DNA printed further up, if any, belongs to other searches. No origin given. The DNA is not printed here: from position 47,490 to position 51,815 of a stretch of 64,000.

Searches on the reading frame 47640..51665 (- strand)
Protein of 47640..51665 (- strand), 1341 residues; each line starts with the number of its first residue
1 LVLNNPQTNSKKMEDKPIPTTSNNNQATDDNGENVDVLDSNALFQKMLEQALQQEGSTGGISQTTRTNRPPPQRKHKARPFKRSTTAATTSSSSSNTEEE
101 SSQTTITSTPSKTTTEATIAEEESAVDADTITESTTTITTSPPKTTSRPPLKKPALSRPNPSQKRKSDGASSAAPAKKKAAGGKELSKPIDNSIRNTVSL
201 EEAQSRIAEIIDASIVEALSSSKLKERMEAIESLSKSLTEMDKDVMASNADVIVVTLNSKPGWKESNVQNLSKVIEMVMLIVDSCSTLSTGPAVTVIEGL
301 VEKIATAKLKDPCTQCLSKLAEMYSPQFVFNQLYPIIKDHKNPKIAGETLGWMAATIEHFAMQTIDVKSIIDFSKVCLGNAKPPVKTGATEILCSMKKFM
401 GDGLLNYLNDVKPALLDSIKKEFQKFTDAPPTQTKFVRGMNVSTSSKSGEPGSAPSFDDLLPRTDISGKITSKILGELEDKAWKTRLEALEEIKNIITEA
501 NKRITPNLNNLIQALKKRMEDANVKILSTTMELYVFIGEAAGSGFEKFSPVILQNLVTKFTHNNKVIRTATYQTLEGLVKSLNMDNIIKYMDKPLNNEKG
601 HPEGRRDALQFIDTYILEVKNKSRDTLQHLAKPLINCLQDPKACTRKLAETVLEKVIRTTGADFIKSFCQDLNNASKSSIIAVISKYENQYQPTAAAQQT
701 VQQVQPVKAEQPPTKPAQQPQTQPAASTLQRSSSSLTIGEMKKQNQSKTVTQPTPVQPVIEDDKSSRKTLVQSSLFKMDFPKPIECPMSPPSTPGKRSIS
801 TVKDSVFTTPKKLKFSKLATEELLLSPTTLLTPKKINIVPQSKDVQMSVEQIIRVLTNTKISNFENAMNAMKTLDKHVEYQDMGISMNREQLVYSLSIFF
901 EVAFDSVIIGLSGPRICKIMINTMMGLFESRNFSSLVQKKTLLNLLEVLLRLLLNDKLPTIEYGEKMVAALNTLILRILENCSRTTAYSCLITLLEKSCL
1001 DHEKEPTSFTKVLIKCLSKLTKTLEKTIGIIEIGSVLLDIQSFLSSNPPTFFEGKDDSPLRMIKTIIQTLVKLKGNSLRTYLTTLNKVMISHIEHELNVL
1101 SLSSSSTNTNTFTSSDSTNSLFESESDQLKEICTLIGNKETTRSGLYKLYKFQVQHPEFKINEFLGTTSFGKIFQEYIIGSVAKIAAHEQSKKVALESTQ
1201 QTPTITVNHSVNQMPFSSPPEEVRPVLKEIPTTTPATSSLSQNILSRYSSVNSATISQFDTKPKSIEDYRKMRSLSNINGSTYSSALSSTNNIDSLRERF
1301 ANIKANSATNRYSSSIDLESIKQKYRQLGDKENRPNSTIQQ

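Call 16: search_protein_families(library=pfam, proteins=[window:47640-51665:-], max_evalue=0.001)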
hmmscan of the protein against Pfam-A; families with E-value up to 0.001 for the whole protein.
window:47640-51665:- (1341 aa): 6 families
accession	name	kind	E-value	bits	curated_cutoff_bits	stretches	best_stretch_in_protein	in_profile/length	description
PF21041.3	XMAP215_CLASP_TOG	-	2.1e-20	73.9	27.1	2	214-423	6-230/230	XMAP215/Dis1/CLASP, TOG domain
PF21040.3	CEP104-like_TOG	-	2.3e-14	54.6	24.3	2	480-651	21-207/208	Centrosomal protein CEP104-like, TOG domain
PF12755.13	Vac14_Fab1_bd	-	8.3e-08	33.2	22.1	0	468-526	26-84/97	Vacuolar 14 Fab1-binding region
PF25757.1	TPR_DNAAF5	-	3e-06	27.1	27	1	480-587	97-204/288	Dynein axonemal assembly factor 5-like, TPR repeats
PF24987.1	HEAT_EF3_N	-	1.2e-05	25.8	32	0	474-525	108-160/169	EF3 N-terminal HEAT repeat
PF12348.14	CLASP_N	-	0.00029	20.9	27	1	480-654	18-201/227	CLASP N terminal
